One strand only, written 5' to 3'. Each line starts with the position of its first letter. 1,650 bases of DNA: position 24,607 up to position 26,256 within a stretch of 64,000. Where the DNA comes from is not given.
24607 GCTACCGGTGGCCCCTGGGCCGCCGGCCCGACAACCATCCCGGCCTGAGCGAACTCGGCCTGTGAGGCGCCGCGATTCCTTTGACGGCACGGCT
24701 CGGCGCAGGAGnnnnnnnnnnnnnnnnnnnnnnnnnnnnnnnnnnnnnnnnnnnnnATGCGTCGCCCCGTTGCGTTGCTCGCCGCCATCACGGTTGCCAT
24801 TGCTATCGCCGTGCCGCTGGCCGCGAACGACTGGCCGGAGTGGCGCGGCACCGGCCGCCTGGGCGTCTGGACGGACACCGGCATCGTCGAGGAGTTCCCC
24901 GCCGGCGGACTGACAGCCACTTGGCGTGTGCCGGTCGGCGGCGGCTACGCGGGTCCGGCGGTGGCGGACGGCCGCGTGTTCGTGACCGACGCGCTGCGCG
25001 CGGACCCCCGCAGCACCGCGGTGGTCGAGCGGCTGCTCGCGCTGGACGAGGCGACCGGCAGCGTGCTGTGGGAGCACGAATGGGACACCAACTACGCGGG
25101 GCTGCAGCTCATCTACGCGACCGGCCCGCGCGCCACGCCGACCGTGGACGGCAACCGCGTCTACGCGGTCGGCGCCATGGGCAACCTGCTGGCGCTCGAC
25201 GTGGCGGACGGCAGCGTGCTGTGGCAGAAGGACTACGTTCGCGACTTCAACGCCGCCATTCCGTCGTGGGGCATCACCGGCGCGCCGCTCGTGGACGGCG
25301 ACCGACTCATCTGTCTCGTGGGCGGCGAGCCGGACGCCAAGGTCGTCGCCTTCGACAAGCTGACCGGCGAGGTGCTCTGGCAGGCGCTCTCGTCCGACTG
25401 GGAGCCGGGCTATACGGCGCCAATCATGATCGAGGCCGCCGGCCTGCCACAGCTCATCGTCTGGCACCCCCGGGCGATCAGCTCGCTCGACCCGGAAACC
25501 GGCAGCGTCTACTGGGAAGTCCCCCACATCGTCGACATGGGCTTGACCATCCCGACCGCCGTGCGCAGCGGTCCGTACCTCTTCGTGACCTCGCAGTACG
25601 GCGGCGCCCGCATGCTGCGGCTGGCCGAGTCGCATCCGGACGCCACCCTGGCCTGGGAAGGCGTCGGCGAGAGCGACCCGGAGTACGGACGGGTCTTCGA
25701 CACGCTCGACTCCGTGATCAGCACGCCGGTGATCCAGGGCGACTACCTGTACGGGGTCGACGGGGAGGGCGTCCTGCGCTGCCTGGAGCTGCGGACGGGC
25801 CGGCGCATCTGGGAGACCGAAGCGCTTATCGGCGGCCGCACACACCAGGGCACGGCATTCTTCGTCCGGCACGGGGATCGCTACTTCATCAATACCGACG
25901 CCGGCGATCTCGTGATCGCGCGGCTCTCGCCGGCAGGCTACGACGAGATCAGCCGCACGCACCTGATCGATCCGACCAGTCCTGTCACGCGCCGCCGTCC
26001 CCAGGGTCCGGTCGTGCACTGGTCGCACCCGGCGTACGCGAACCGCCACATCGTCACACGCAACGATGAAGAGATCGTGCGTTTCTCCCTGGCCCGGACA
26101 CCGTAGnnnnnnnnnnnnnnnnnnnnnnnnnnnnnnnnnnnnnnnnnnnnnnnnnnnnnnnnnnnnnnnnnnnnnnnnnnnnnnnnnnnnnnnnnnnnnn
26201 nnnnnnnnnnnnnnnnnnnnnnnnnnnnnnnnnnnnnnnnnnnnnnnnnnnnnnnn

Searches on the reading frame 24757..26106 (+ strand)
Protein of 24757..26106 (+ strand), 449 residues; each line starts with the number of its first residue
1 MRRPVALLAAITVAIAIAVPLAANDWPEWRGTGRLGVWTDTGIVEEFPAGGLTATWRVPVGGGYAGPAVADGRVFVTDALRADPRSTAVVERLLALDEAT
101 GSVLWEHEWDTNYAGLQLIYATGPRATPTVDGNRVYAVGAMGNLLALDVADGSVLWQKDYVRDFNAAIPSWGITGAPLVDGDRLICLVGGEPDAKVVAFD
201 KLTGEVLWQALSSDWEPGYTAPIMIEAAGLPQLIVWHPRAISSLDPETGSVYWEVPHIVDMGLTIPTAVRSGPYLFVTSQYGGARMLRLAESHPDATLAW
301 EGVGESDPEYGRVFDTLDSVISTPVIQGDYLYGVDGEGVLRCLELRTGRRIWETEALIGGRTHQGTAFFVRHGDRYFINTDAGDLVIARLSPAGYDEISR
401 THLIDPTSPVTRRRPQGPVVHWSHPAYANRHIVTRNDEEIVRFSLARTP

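Call 39: search_protein_families(library=pfam, proteins=[window:24757-26106:+], max_evalue=1)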
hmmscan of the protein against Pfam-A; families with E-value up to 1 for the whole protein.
window:24757-26106:+ (449 aa): 4 families
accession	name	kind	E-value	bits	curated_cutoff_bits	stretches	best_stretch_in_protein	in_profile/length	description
PF13360.13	PQQ_2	-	1.3e-33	117.1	27.6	4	92-213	4-102/233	Outer membrane protein assembly factor BamB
PF01011.28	PQQ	-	5.4e-10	39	26.7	2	142-210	497-574/595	Glucose/ethanol/alcohol dehydrogenase, beta-propeller domain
PF23727.1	Beta-prop_FAM234A_B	-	1.4e-06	27.5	26.4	1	144-213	54-119/467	FAM234A/B beta-propeller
PF13570.13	Beta-prop_ACSF4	-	0.00018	21.4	133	1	93-254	31-170/329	Beta-alanine-activating enzyme, beta-propeller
